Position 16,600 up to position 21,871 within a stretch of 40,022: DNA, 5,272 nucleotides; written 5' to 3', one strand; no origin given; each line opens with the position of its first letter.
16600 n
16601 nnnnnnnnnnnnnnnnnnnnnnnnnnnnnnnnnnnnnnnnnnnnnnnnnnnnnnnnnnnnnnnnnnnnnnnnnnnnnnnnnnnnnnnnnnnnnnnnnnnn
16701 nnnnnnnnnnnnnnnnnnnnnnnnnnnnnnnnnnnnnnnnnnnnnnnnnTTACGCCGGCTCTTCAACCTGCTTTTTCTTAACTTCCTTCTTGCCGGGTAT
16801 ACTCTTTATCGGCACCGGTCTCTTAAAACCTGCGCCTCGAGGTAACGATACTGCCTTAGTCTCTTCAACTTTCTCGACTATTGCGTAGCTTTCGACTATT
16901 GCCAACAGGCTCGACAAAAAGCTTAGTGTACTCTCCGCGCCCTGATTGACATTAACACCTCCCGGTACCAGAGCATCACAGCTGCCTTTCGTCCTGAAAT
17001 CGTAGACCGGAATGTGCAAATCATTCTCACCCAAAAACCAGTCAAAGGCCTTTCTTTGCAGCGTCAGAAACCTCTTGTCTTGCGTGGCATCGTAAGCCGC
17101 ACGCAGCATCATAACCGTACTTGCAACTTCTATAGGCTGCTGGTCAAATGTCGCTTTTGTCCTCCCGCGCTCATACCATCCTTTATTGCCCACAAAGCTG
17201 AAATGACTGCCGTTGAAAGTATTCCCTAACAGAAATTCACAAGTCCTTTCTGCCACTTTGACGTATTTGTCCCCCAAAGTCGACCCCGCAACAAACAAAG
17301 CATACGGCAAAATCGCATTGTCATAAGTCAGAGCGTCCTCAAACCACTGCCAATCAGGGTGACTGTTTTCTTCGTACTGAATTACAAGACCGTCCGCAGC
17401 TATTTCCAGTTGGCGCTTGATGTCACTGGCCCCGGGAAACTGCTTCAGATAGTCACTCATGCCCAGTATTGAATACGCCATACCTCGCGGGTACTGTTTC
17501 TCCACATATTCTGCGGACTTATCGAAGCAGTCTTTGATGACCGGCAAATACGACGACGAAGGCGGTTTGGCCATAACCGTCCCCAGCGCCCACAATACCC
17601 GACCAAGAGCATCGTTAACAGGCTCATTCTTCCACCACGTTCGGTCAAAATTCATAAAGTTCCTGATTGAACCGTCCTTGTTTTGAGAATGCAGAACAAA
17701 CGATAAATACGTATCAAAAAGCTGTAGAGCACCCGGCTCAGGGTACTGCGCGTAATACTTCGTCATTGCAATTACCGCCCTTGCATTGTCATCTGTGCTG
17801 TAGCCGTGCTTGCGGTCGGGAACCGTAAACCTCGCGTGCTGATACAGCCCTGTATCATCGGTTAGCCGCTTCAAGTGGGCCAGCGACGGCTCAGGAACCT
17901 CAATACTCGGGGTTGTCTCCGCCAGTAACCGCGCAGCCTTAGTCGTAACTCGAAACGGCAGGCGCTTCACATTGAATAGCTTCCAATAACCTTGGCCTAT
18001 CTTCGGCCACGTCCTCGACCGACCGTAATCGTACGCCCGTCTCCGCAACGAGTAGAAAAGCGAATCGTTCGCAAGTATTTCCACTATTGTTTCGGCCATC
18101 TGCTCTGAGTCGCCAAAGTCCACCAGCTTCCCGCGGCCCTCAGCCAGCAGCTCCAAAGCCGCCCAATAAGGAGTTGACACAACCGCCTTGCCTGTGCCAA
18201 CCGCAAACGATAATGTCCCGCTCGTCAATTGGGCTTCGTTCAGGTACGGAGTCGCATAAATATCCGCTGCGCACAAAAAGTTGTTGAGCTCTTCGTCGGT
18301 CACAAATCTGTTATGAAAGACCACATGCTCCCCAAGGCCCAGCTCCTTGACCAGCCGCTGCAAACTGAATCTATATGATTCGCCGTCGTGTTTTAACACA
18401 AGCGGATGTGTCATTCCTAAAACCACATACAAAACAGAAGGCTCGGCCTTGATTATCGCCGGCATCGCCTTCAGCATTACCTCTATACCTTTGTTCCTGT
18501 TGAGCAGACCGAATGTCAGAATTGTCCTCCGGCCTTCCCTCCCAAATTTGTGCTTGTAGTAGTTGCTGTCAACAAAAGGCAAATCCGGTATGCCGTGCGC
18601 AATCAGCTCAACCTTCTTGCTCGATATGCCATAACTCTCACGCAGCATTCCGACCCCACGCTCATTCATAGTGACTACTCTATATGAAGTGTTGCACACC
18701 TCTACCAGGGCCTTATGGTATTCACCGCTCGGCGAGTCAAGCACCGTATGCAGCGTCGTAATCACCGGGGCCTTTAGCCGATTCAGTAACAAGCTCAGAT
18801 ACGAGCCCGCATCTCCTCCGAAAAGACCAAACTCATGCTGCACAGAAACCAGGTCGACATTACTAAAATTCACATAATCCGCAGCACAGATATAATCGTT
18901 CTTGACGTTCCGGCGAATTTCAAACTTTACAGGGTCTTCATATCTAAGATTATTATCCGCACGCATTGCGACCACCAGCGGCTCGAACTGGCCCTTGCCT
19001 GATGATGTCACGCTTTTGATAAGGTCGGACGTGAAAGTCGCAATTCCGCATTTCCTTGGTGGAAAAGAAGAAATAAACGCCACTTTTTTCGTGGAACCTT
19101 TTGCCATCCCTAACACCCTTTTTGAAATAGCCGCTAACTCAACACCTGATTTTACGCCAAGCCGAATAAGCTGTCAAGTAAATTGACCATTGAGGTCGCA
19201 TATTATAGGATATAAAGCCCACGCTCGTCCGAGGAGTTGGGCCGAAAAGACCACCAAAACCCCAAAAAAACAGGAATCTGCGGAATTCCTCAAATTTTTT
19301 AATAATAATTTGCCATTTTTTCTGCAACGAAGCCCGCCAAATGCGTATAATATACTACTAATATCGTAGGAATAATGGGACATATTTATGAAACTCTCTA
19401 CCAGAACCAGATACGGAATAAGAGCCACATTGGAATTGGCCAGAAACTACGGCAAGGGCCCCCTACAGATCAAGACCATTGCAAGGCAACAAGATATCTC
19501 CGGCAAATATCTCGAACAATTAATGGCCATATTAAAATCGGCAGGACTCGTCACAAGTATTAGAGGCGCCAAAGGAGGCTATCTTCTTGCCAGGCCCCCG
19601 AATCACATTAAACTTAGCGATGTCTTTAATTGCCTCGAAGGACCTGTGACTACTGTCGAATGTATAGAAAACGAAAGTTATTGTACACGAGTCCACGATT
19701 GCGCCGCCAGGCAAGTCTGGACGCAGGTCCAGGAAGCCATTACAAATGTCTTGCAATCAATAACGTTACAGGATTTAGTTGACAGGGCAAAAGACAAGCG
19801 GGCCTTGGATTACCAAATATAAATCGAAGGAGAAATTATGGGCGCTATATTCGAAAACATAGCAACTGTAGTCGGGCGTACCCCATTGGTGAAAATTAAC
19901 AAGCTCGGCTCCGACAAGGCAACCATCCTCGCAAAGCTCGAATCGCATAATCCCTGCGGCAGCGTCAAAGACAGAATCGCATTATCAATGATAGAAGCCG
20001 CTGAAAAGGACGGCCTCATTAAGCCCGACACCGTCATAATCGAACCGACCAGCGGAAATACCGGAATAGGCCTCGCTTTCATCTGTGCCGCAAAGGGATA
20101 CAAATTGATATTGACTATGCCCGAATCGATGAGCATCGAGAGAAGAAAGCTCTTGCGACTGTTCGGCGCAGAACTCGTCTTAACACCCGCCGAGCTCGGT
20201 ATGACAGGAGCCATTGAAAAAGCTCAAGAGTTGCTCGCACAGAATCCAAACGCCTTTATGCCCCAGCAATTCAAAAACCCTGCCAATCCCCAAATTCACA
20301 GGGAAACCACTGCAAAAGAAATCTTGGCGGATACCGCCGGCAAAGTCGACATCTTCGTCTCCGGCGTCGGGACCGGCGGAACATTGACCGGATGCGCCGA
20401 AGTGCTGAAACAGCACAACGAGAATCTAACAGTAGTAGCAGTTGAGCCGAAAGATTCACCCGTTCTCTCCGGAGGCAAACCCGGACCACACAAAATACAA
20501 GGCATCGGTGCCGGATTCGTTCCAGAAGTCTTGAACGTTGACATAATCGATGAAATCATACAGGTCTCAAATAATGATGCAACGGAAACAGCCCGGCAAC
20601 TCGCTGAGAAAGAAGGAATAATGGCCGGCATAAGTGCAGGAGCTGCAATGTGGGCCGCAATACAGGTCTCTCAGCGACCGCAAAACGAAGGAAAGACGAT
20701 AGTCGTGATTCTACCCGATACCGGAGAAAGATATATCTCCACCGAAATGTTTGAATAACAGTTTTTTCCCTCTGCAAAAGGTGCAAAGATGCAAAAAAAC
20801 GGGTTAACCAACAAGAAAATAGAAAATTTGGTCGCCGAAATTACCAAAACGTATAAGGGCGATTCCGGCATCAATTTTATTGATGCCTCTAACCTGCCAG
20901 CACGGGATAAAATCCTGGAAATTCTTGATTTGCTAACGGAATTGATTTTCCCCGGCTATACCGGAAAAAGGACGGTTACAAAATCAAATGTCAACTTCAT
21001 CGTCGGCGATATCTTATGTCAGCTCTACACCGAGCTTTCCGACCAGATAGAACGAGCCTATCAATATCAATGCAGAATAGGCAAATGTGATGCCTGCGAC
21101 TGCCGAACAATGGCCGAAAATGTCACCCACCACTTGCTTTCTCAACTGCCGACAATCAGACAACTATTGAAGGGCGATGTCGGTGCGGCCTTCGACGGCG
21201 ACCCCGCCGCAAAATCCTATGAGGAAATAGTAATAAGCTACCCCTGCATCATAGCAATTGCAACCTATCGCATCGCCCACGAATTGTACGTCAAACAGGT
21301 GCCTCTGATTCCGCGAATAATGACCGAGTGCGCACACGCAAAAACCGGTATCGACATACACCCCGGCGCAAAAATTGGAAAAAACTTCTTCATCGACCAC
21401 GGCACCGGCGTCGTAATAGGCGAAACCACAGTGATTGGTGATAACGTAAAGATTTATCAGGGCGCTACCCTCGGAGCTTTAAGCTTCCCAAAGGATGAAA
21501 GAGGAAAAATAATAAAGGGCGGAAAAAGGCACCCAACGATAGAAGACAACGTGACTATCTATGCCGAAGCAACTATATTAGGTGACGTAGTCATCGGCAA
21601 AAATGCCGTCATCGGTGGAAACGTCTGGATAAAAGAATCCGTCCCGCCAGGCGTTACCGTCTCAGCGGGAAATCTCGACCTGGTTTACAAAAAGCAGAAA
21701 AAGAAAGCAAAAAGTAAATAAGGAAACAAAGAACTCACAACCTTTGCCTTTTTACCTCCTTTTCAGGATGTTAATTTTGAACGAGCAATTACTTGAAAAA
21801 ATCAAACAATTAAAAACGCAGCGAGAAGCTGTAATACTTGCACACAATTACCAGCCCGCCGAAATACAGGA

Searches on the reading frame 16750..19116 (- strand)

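Call 11: search_protein_families(library=pfam, proteins=[window:16750-19116:-], max_evalue=0.01)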
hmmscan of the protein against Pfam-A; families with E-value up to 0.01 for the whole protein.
window:16750-19116:- (788 aa): 3 families
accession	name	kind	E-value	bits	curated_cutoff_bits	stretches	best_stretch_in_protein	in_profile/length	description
PF13692.12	Glyco_trans_1_4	-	3.7e-16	60.1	27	1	197-350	2-142/142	Glycosyl transferases group 1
PF00534.26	Glycos_transf_1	-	9.4e-16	58.3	26.4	1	193-367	12-171/172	Glycosyl transferases group 1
PF13439.12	Glyco_transf_4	-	2.4e-05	24.9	28.5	1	78-176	64-166/170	Glycosyltransferase Family 4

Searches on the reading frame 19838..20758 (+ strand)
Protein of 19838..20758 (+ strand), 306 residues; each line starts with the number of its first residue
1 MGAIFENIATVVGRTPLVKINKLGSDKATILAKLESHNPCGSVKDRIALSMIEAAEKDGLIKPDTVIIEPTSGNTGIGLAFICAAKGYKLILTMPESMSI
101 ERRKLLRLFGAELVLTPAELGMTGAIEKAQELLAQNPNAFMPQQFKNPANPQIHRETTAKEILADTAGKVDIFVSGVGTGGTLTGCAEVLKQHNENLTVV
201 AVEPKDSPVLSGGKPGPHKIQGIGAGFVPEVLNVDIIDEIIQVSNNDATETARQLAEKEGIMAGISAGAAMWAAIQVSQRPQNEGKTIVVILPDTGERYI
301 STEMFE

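Call 28: search_protein_families(library=pfam, proteins=[window:19838-20758:+], max_evalue=0.001)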
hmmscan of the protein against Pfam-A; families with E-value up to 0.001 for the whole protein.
window:19838-20758:+ (306 aa): 1 family
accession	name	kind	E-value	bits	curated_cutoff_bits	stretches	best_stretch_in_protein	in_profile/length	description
PF00291.31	PALP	-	1.1e-77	261.7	35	1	10-294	3-295/295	Pyridoxal-phosphate dependent enzyme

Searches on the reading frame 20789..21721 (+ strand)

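Call 28: search_protein_families(library=pfam, proteins=[window:20789-21721:+], max_evalue=0.001)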
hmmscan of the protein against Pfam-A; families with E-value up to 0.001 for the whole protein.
window:20789-21721:+ (310 aa): 2 families
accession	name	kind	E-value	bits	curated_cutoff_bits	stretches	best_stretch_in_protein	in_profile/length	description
PF00132.30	Hexapep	-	1.2e-15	56.8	27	2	248-282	1-35/36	Bacterial transferase hexapeptide (six repeats)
PF25084.1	LbH_EIF2B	-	2.4e-05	24.7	54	0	252-285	7-40/105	EIF2B subunit epsilon LbH domain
